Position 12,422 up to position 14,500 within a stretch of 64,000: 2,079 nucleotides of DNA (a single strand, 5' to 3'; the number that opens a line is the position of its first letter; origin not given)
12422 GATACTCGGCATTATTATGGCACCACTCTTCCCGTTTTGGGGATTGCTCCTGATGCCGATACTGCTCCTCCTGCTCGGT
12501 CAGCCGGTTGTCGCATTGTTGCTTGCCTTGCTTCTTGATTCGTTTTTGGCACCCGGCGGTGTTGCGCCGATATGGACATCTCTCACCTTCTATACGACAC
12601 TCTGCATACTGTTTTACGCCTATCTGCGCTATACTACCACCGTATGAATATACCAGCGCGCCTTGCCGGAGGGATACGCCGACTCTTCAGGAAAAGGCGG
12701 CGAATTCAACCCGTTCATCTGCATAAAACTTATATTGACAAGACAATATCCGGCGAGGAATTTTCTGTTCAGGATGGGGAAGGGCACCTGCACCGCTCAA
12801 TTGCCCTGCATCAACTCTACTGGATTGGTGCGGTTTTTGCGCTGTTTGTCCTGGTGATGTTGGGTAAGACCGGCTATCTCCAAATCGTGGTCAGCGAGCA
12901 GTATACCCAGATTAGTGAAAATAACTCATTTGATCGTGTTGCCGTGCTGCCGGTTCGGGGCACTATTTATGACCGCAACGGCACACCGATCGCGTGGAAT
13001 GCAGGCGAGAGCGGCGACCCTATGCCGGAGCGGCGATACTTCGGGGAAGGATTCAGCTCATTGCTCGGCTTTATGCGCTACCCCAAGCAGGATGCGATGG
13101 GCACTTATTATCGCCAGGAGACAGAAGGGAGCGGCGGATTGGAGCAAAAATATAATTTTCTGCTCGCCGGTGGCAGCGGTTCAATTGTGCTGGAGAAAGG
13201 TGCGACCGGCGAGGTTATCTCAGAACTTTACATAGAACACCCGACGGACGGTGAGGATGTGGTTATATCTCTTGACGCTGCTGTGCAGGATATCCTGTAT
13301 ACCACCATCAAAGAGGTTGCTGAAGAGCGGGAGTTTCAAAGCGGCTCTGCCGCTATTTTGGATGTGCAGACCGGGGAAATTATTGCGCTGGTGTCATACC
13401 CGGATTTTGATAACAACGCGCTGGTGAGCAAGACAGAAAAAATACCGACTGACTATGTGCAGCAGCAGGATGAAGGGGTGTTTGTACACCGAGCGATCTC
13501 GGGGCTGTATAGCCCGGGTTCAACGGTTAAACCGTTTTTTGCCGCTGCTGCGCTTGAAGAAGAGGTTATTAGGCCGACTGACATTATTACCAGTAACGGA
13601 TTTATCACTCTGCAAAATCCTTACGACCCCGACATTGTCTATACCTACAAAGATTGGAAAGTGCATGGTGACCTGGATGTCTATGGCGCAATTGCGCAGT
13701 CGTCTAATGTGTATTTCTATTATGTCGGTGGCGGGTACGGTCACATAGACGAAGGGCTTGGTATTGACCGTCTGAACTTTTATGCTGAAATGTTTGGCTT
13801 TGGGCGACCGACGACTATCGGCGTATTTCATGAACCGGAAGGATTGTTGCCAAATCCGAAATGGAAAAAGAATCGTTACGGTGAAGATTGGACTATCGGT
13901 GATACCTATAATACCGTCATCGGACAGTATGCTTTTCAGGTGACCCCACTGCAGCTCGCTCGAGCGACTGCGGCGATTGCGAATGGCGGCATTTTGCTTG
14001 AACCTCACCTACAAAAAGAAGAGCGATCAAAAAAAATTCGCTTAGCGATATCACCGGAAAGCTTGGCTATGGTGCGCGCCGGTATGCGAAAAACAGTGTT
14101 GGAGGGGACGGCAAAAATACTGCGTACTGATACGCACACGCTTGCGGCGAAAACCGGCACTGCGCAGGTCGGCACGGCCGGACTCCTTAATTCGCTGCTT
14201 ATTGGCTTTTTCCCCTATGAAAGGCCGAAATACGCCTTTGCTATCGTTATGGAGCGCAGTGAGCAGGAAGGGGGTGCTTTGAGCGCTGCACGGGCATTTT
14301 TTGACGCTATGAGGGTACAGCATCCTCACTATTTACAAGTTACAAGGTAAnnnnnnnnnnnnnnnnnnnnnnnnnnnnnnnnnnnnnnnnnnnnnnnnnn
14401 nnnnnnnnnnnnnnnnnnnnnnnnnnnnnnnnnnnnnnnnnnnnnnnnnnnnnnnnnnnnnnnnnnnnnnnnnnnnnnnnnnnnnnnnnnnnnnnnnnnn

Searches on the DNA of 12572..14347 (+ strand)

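Call 86: search_rna_families(sources=[L085, L088, L089], threshold=evalue, max_evalue=5)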
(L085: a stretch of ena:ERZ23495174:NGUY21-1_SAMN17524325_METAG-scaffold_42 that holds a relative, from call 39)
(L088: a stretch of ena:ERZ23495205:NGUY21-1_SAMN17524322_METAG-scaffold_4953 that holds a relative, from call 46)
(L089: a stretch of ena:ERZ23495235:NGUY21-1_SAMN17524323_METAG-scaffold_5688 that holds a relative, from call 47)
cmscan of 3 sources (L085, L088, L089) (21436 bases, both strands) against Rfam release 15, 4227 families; matches with E-value up to 5: 5.
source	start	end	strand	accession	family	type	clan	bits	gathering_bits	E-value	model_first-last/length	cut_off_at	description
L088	5880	5929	-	RF02066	STnc320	Gene; sRNA;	-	23.7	50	1.6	1-55/55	no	Salmonella enterica sRNA STnc320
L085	5901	6007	+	RF00558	L20_leader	Cis-reg; leader;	-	22.3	58.7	2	1-127/127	no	Ribosomal protein L20 leader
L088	5787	5925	-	RF01808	MicX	Gene; sRNA;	-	20.2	75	1.3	1-194/194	no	MicX Vibrio cholerae sRNA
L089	5622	5744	+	RF01808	MicX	Gene; sRNA;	-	20.1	75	1.5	1-194/194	no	MicX Vibrio cholerae sRNA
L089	5570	5670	-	RF01808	MicX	Gene; sRNA;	-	19.9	75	1.7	1-194/194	no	MicX Vibrio cholerae sRNA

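Call 98: search_rna_families(source=L085, start=5655, end=6010, threshold=evalue, max_evalue=10)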
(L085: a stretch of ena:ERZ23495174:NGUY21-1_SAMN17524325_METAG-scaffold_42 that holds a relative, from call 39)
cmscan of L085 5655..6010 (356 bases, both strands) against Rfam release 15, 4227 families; matches with E-value up to 10: 6.
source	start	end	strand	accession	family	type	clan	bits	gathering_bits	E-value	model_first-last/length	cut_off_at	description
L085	5901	6007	+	RF00558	L20_leader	Cis-reg; leader;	-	22.3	58.7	0.034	1-127/127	no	Ribosomal protein L20 leader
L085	5959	6010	-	RF02029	sraA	Gene; sRNA;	-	17.3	56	3.8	47-95/95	5'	sraA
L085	5957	6010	+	RF01808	MicX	Gene; sRNA;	-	15.8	75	0.33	1-60/194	3'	MicX Vibrio cholerae sRNA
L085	5904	5956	-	RF00071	SNORD73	Gene; snRNA; snoRNA; CD-box;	-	15.7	42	7.3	1-72/72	no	Small nucleolar RNA SNORD73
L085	5965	5999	+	RF03360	mir-3156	Gene; miRNA;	-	15.2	76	3.6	1-77/77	no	mir-3156 microRNA precursor family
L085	5953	6010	+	RF01695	C4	Gene; antisense;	CL00128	14.5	45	4.6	1-54/87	3'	C4 antisense RNA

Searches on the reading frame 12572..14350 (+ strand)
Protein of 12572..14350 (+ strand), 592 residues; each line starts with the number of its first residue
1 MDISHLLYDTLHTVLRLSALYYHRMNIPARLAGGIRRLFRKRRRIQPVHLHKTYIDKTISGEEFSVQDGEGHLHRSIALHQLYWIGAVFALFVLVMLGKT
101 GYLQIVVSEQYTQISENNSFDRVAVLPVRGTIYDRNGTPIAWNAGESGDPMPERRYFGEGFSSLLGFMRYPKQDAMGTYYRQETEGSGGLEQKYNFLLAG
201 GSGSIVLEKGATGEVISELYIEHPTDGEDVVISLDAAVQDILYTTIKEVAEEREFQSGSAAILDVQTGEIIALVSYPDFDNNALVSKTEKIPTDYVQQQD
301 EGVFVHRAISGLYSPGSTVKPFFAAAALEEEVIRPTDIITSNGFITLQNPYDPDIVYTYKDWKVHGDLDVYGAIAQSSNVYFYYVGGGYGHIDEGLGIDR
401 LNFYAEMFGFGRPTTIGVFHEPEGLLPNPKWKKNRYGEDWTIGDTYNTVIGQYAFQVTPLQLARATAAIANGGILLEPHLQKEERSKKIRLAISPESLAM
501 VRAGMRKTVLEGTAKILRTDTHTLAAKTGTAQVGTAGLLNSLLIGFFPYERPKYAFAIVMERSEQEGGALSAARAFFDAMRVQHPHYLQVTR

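Call 11: search_protein_families(library=pfam, proteins=[window:12572-14350:+])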
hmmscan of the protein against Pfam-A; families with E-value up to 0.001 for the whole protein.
window:12572-14350:+ (592 aa): 2 families
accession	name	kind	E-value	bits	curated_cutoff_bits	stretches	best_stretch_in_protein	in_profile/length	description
PF00905.27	Transpeptidase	-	1.1e-53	182.8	22.1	1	258-573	1-292/299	Penicillin binding protein transpeptidase domain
PF03717.20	PBP_dimer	-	1e-06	29.7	24.4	0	150-219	104-179/180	Penicillin-binding Protein dimerisation domain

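Call 12: find_encoding_contigs(protein=window:12572-14347:+, flank=3000, max_places=6)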
Protein window:12572-14347:+ (592 aa): no gene with exactly this product is on record in the collection.

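Call 20: find_homologous_proteins(query=window:12572-14347:+, max_evalue=1e-30)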
Query window:12572-14347:+ (592 aa): 979 proteins with E <= 1e-30 among 8000 candidates; the best 120 are listed.
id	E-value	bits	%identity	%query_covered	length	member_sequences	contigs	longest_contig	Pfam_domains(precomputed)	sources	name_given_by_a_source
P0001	0.0e+0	1347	100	100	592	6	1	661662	PF03717.21,PF00905.28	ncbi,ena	-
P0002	0.0e+0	1026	79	93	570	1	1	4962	PF03717.21,PF00905.28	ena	-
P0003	0.0e+0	1018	78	94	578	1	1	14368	PF03717.21,PF00905.28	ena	-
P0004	0.0e+0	1012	78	93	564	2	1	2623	PF03717.21,PF00905.28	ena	-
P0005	6.1e-298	1007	76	93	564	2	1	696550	PF03717.21,PF00905.28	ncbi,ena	-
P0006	6.1e-297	1004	76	96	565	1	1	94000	PF03717.21,PF00905.28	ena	-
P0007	5.3e-296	1001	77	94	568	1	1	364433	PF03717.21,PF00905.28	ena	-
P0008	3.0e-289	979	75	93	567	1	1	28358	PF03717.21,PF00905.28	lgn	-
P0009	2.0e-282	956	73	94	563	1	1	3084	PF03717.21,PF00905.28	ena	-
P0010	2.5e-277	939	75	92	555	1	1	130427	PF03717.21,PF00905.28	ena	-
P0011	5.8e-268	908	79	84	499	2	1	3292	PF03717.21,PF00905.28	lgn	-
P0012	7.0e-266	901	75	86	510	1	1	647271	PF03717.21,PF00905.28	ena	-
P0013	9.1e-265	898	69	94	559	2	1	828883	PF03717.21,PF00905.28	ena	-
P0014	6.4e-249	845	66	95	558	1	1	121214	PF03717.21,PF00905.28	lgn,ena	-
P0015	6.8e-245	832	64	93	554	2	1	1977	PF03717.21,PF00905.28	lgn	-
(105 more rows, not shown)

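Call 21: find_encoding_contigs(protein=P0005, flank=4000, max_places=2)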
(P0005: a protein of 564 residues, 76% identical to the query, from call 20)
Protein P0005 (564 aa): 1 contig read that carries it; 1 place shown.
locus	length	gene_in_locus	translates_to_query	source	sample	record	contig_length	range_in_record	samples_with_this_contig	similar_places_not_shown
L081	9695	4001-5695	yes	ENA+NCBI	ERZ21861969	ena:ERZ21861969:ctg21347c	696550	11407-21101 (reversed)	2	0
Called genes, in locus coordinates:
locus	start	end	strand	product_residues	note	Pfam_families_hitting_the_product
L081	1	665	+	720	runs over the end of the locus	PF02463:SMC_N, PF13175:AAA_15, PF13476:AAA_23, PF13304:AAA_21 (weak)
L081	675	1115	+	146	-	PF00856:SET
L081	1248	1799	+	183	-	PF01765:RRF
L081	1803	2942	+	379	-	PF00022:Actin (weak), PF06723:MreB_Mbl, PF00012:HSP70, PF14450:FtsA (weak)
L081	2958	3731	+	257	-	-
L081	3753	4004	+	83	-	-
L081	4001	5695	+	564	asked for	PF03717:PBP_dimer (weak), PF00905:Transpeptidase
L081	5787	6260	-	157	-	PF04073:tRNA_edit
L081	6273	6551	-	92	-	PF01016:Ribosomal_L27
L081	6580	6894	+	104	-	-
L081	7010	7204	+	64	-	-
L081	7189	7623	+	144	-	PF02381:MraZ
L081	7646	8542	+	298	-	PF01795:Methyltransf_5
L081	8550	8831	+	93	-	-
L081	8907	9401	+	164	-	PF00886:Ribosomal_S16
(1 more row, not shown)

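Call 22: find_encoding_contigs(protein=P0007, flank=4000, max_places=2)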
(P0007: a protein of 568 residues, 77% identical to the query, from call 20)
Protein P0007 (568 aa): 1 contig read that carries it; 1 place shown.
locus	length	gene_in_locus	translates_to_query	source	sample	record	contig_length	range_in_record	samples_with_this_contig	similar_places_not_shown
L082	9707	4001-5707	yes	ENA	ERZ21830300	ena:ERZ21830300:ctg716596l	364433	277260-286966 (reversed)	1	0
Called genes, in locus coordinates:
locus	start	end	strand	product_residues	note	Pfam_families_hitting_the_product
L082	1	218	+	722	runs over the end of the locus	PF00005:ABC_tran (faint), PF02463:SMC_N, PF13175:AAA_15, PF13476:AAA_23, PF13304:AAA_21 (weak)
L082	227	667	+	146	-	PF00856:SET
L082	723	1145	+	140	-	PF08570:DUF1761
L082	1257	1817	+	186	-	PF01765:RRF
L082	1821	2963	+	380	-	PF06723:MreB_Mbl, PF23717:DUF7159 (faint), PF00012:HSP70, PF14450:FtsA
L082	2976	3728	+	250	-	-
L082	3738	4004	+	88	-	-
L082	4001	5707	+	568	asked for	PF03717:PBP_dimer (faint), PF00905:Transpeptidase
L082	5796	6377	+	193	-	PF01025:GrpE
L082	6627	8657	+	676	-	PF04563:RNA_pol_Rpb2_1, PF04561:RNA_pol_Rpb2_2, PF04565:RNA_pol_Rpb2_3, PF10385:RNA_pol_Rpb2_45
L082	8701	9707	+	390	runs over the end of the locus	PF00562:RNA_pol_Rpb2_6, PF04560:RNA_pol_Rpb2_7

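Call 23: find_encoding_contigs(protein=P0006, flank=4000, max_places=2)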
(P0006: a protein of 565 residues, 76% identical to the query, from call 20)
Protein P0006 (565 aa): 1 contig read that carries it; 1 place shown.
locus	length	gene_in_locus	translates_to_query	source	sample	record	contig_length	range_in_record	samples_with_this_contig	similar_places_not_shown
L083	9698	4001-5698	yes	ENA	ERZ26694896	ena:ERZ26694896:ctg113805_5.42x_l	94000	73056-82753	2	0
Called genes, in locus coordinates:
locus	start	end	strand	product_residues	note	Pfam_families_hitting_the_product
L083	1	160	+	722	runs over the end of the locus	PF00005:ABC_tran (faint), PF02463:SMC_N, PF13175:AAA_15, PF13476:AAA_23, PF13304:AAA_21 (weak)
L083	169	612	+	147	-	PF00856:SET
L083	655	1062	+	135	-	PF08570:DUF1761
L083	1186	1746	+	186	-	PF01765:RRF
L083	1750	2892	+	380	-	PF00022:Actin (weak), PF06723:MreB_Mbl, PF23717:DUF7159 (faint), PF00012:HSP70, PF14450:FtsA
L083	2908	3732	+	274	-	-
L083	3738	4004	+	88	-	-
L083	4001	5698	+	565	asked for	PF03717:PBP_dimer (weak), PF00905:Transpeptidase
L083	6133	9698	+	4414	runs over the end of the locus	PF19077:Big_13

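Call 24: find_encoding_contigs(protein=P0013, flank=4000, max_places=2)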
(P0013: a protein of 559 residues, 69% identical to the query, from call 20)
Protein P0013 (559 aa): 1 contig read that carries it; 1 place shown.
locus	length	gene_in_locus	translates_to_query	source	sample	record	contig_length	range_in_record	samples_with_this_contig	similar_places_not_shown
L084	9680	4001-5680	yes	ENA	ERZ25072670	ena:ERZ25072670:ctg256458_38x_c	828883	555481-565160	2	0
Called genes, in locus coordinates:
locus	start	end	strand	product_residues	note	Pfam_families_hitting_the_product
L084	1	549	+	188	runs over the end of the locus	PF13177:DNA_pol3_delta2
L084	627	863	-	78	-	-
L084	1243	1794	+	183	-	PF01765:RRF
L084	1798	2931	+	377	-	PF06723:MreB_Mbl, PF00022:Actin (weak), PF00012:HSP70, PF23717:DUF7159 (faint), PF14450:FtsA (weak)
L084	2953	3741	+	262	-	-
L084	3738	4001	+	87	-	-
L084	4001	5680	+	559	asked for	PF03717:PBP_dimer (faint), PF00905:Transpeptidase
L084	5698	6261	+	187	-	PF01863:YgjP-like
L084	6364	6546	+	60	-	-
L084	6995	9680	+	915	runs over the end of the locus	PF00690:Cation_ATPase_N, PF00122:E1-E2_ATPase, PF00702:Hydrolase, PF13246:Cation_ATPase, PF00689:Cation_ATPase_C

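Call 37: find_encoding_contigs(protein=P0001, flank=1500, max_places=10)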
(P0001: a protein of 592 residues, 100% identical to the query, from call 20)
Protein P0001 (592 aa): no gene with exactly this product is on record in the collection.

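Call 38: list_cluster_members(proteins=[P0001])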
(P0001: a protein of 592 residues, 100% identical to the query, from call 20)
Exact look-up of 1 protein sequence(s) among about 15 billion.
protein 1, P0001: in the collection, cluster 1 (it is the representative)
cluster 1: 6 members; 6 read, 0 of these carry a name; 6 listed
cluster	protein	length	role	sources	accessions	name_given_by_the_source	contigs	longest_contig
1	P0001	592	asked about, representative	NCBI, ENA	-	-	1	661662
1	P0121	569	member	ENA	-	-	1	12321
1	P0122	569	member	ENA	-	-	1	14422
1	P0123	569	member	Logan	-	-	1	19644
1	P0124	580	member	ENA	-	-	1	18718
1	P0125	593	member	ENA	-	-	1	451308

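Call 39: find_encoding_contigs(protein=P0125, flank=3000, max_places=3)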
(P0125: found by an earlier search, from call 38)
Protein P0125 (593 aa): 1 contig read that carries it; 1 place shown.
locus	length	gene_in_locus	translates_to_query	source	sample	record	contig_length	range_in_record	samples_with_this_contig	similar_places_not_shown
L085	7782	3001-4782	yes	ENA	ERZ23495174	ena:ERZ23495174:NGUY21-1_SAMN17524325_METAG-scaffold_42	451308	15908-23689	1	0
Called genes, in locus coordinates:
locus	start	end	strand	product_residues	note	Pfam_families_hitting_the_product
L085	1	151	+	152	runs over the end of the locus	PF00856:SET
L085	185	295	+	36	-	-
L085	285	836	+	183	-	PF01765:RRF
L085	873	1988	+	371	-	PF06723:MreB_Mbl, PF00012:HSP70, PF23717:DUF7159 (faint), PF14450:FtsA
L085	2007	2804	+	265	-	-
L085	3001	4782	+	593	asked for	PF03717:PBP_dimer (faint), PF00905:Transpeptidase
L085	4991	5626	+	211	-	-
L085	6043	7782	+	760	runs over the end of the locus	PF07517:SecA_DEAD, PF01043:SecA_PP_bind, PF21090:P-loop_SecA, PF07516:SecA_SW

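Call 44: find_encoding_contigs(protein=P0124, flank=3000, max_places=3)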
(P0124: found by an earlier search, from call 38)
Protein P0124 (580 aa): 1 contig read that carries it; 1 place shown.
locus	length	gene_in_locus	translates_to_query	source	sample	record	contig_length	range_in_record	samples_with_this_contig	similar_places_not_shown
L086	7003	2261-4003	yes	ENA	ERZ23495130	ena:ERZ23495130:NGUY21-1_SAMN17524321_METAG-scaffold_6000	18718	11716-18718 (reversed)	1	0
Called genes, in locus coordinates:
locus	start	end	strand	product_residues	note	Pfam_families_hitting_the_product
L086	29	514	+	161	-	PF06723:MreB_Mbl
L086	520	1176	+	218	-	PF00012:HSP70 (weak), PF06723:MreB_Mbl, PF14450:FtsA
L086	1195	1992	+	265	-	-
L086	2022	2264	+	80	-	-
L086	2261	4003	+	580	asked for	PF03717:PBP_dimer (faint), PF00905:Transpeptidase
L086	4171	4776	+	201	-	-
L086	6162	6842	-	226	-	-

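Call 45: find_encoding_contigs(protein=P0123, flank=3000, max_places=3)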
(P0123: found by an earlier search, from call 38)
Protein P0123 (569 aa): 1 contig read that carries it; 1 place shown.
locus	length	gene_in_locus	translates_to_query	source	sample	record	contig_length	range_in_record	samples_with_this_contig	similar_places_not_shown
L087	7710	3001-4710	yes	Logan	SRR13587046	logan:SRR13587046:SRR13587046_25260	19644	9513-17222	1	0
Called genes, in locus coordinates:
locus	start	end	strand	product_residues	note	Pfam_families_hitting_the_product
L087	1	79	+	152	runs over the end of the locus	PF00856:SET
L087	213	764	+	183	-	PF01765:RRF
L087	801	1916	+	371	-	PF06723:MreB_Mbl, PF00012:HSP70, PF23717:DUF7159 (faint), PF14450:FtsA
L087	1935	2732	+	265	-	-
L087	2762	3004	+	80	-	-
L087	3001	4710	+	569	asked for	PF03717:PBP_dimer (faint), PF00905:Transpeptidase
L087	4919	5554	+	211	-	-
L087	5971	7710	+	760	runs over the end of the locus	PF07517:SecA_DEAD, PF01043:SecA_PP_bind, PF21090:P-loop_SecA, PF07516:SecA_SW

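Call 46: find_encoding_contigs(protein=P0122, flank=3000, max_places=3)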
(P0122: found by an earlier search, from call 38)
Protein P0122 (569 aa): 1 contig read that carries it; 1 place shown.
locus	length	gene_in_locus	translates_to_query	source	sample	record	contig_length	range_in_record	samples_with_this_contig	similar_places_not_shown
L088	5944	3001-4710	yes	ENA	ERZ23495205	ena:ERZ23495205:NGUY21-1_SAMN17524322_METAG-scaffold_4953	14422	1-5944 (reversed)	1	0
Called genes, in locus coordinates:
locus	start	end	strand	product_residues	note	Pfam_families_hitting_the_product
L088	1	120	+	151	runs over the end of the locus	PF00856:SET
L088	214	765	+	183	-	PF01765:RRF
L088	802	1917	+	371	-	PF06723:MreB_Mbl, PF00012:HSP70, PF23717:DUF7159 (faint), PF14450:FtsA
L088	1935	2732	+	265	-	-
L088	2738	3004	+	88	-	-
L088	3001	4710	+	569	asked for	PF03717:PBP_dimer (faint), PF00905:Transpeptidase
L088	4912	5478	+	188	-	-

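Call 47: find_encoding_contigs(protein=P0121, flank=3000, max_places=3)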
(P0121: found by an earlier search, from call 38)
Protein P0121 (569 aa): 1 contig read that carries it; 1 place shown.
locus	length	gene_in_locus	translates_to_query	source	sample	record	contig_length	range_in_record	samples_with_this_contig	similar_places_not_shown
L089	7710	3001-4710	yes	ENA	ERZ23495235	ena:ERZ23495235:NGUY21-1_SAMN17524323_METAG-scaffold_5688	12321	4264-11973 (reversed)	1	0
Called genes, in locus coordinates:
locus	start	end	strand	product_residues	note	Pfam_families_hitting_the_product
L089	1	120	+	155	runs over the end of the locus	?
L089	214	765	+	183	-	PF01765:RRF, PF03449:GreA_GreB_N (faint)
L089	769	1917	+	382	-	PF06723:MreB_Mbl, PF00012:HSP70, PF23717:DUF7159 (faint), PF14450:FtsA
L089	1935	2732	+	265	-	-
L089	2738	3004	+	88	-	-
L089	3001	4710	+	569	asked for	PF03717:PBP_dimer (faint), PF00905:Transpeptidase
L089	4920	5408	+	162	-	-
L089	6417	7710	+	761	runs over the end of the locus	PF07517:SecA_DEAD, PF01043:SecA_PP_bind, PF21090:P-loop_SecA, PF07516:SecA_SW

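Call 88: search_protein_families(library=pfam, proteins=[L085:4991-5623:+, L088:4912-5475:+, L089:4920-5405:+], max_evalue=0.01)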
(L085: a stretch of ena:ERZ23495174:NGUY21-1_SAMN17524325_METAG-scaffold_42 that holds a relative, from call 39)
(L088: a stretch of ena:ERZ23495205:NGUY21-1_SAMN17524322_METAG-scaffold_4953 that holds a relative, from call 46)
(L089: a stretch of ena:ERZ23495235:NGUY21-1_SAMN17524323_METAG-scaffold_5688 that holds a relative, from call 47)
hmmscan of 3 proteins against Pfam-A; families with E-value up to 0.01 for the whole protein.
L085:4991-5623:+ (211 aa): 0 families

L088:4912-5475:+ (188 aa): 0 families

L089:4920-5405:+ (162 aa): 0 families

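Call 101: find_encoding_contigs(protein=P0003, flank=10000, max_places=2)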
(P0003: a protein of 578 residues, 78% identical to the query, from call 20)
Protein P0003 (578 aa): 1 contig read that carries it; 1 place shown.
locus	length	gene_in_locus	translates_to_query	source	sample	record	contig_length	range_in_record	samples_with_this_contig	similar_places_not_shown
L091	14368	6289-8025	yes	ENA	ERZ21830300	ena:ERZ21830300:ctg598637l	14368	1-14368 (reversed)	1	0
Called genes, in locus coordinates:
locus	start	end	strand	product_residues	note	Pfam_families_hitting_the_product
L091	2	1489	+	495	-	?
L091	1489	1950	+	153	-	PF00856:SET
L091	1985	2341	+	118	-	-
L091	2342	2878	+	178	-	-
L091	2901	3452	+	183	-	PF08570:DUF1761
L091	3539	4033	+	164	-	PF01765:RRF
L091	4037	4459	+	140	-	PF06723:MreB_Mbl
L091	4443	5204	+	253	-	PF00012:HSP70, PF06723:MreB_Mbl, PF23717:DUF7159 (faint), PF14450:FtsA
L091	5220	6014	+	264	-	-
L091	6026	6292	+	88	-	-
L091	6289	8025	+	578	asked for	PF03717:PBP_dimer (faint), PF00905:Transpeptidase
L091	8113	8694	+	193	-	PF01025:GrpE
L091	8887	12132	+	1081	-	PF04563:RNA_pol_Rpb2_1 (faint), PF04561:RNA_pol_Rpb2_2, PF04565:RNA_pol_Rpb2_3, PF10385:RNA_pol_Rpb2_45, PF00562:RNA_pol_Rpb2_6, PF04560:RNA_pol_Rpb2_7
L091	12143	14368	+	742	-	?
